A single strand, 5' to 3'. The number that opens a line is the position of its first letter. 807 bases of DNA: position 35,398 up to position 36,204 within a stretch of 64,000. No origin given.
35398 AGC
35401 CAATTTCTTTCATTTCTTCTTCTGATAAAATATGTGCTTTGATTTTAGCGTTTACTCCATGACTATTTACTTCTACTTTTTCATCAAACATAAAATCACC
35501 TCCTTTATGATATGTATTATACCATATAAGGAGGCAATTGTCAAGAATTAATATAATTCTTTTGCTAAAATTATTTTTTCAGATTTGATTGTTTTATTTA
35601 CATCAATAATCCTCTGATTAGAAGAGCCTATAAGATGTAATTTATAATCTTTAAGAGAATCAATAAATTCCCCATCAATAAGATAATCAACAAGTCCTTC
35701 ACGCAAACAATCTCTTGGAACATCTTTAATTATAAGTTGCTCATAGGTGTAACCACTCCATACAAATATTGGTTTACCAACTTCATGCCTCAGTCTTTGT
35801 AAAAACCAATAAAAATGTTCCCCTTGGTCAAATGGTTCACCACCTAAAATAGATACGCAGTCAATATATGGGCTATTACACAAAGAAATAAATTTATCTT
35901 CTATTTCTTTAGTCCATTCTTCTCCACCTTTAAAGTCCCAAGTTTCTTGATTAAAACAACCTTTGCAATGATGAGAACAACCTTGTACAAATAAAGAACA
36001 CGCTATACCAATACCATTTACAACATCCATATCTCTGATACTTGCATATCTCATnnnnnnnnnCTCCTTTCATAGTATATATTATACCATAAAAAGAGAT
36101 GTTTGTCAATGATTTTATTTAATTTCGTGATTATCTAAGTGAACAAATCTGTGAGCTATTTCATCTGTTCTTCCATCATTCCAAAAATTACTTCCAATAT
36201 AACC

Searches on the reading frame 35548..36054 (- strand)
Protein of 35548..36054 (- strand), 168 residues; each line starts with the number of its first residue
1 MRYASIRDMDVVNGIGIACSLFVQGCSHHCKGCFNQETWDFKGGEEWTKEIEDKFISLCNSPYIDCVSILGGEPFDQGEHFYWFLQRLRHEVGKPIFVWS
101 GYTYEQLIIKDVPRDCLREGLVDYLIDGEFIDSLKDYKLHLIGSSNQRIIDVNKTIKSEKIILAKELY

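Call 17: search_protein_families(library=phrogs, proteins=[window:35548-36054:-], max_evalue=0.001)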
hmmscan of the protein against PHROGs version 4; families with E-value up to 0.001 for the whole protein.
window:35548-36054:- (168 aa): 2 families
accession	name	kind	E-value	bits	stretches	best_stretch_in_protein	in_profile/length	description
phrog_626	-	DNA, RNA and nucleotide metabolism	3.8e-44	151.2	1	1-162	1-163/164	anaerobic ribonucleotide reductase small subunit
phrog_2076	-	moron, auxiliary metabolic gene and host takeover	2e-07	31.7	1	19-88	34-109/247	QueE-like radical SAM domain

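Call 18: search_protein_families(library=pfam, proteins=[window:35548-36054:-], max_evalue=0.001)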
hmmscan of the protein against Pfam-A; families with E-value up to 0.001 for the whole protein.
window:35548-36054:- (168 aa): 2 families
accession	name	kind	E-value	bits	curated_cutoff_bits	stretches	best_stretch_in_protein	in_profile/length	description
PF13353.11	Fer4_12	-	1.4e-40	139.2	22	1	12-150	1-137/137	4Fe-4S single cluster domain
PF04055.27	Radical_SAM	-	2.1e-07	31.7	29.5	1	22-133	3-114/166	Radical SAM superfamily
